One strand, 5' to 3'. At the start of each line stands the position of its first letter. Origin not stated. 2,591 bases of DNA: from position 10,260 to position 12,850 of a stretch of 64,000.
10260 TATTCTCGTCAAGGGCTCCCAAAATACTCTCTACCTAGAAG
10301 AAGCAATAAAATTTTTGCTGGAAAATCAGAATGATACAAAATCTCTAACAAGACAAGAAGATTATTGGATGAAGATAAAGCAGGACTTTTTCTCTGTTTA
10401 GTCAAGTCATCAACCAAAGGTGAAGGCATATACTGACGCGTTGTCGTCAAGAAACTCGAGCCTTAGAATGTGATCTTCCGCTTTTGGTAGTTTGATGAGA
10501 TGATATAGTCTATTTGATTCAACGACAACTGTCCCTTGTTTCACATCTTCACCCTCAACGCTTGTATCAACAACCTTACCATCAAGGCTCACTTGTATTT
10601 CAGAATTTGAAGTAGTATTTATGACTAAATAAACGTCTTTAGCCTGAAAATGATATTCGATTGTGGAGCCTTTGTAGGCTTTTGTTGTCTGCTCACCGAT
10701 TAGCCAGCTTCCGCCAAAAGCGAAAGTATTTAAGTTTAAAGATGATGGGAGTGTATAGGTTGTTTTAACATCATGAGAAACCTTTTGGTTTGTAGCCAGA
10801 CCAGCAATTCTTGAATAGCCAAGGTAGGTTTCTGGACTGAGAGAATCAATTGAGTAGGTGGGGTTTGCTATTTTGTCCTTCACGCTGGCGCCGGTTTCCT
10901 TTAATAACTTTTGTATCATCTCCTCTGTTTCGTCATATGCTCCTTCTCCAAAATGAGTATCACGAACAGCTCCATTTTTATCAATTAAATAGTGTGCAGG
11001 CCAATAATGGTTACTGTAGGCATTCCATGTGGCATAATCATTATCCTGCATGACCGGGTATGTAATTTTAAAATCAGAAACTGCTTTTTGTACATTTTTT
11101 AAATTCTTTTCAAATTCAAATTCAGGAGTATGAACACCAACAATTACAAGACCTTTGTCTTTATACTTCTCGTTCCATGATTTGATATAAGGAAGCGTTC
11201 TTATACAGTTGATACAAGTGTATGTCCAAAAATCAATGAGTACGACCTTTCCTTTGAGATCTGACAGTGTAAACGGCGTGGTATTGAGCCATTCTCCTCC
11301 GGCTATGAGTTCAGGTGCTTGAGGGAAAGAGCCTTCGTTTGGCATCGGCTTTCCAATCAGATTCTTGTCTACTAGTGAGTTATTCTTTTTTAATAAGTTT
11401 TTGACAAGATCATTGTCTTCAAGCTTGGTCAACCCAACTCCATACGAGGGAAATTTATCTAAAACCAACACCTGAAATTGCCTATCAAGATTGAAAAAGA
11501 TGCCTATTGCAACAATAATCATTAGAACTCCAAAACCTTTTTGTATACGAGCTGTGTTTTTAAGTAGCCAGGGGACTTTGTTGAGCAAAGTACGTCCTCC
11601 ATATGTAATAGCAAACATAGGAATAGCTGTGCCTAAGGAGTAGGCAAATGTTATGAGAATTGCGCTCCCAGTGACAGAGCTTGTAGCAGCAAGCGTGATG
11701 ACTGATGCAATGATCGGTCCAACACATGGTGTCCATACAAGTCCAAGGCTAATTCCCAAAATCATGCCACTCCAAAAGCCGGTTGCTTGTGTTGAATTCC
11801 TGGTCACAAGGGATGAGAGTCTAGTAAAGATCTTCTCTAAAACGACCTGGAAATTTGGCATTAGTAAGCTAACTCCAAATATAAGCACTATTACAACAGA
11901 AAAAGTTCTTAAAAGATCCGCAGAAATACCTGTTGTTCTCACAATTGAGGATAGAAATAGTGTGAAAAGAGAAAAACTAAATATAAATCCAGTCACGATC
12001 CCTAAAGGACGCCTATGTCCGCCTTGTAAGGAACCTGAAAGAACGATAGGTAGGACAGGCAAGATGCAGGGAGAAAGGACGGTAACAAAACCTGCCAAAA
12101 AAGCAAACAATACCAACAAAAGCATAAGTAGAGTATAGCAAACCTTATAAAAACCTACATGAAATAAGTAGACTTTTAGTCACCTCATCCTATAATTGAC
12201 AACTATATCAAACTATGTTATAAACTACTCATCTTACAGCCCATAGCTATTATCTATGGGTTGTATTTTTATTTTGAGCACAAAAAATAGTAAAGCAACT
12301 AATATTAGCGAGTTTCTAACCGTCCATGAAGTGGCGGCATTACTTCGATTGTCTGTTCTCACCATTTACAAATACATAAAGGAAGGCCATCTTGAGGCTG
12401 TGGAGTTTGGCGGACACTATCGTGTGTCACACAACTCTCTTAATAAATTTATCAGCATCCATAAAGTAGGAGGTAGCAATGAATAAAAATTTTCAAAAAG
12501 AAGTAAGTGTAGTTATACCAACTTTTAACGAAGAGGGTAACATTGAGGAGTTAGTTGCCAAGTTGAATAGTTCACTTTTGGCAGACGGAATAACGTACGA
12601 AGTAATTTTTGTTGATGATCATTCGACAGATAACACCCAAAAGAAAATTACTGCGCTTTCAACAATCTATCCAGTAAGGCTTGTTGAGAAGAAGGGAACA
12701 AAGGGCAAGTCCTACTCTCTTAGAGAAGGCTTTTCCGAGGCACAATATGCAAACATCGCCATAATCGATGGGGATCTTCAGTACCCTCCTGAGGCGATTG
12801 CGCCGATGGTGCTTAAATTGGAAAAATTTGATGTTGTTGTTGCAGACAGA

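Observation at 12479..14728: Unusual fusion of a polyprenyl-phosphate sugar synthase-like GT2 with a membrane-embedded processive (QxxRW) GT2 synthase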

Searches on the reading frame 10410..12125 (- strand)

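Call 3: search_protein_families(library=pfam, proteins=[window:10410-12125:-], max_evalue=0.01)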
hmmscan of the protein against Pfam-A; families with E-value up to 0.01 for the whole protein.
window:10410-12125:- (571 aa): 8 families
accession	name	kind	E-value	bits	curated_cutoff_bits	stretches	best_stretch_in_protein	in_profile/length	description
PF17991.7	Thioredoxin_10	-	5.4e-36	124.7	27.1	1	430-571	1-142/142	Thioredoxin like C-terminal domain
PF08534.16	Redoxin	-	1.2e-14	54.8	26.6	1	281-395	17-136/148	Redoxin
PF00578.27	AhpC-TSA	-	6.5e-14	52.4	26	1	282-389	15-123/124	AhpC/TSA family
PF02683.22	DsbD_TM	-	1.7e-12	47.6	27.1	1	3-209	3-214/219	Cytochrome C biogenesis protein transmembrane domain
PF13905.12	Thioredoxin_8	-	6.4e-11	42.9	27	1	292-387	1-94/94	Thioredoxin-like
PF13386.12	DsbD_2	-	3.2e-09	37.4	24.9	1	8-207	2-198/199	Cytochrome C biogenesis protein transmembrane region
PF00255.25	GSHPx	-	0.0012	18.8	27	1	281-360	10-91/108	Glutathione peroxidase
PF17996.7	CE2_N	-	0.0049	17.4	27.9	1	482-552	15-86/108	Carbohydrate esterase 2 N-terminal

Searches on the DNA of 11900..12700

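Call 61: search_rna_families(source=window, start=11900, end=12700, threshold=evalue, max_evalue=1)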
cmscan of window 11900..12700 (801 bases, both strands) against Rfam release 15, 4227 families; matches with E-value up to 1: 1.
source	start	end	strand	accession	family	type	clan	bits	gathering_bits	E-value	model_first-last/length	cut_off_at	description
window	11956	12002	-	RF02596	cyano_het_sRNA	Gene; sRNA;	-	19.9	35.7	0.27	1-56/56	no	Cyanobacteria heterocyst sRNA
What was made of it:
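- Tried and rejected: Riboswitch or leader RNA upstream: Rfam finds nothing relevant (call 61).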

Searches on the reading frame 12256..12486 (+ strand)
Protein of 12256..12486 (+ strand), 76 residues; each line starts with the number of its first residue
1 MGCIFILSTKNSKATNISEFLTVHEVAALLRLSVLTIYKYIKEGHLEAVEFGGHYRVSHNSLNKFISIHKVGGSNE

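Call 20: search_protein_families(library=pfam, proteins=[window:12256-12486:+], max_evalue=5)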
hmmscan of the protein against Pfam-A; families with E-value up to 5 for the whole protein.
window:12256-12486:+ (76 aa): 7 families
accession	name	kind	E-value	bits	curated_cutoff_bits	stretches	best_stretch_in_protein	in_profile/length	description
PF12728.13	HTH_17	-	1.4e-11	44.9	27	1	20-66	1-47/51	Helix-turn-helix domain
PF21531.3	Rv2175c_wHTH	-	0.0003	21.1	27.1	1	19-55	14-50/57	DNA-binding protein Rv2175c, wHTH domain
PF00376.29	MerR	-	0.0008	19.6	28.2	1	23-56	2-36/38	MerR family regulatory protein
PF13309.12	HTH_22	-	0.02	15.4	29.6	1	23-42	44-63/63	HTH domain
PF08280.17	HTH_Mga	-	0.03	14.7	23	1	21-43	20-42/59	M protein trans-acting positive regulator (MGA) HTH domain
PF24852.1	DUF7726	-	0.044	14.3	26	1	37-67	14-44/73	Domain of unknown function (DUF7726)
PF10306.14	FLILHELTA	-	0.11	13.2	25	1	9-38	17-46/80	Hypothetical protein FLILHELTA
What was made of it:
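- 12256..12486 (+): Small HTH_17 (excisionase/MerR-like) DNA-binding gene overlapping the start of the fusion gene by 8 nt. The exact start is uncertain. PF12728 E 1.4e-11 (call 20).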
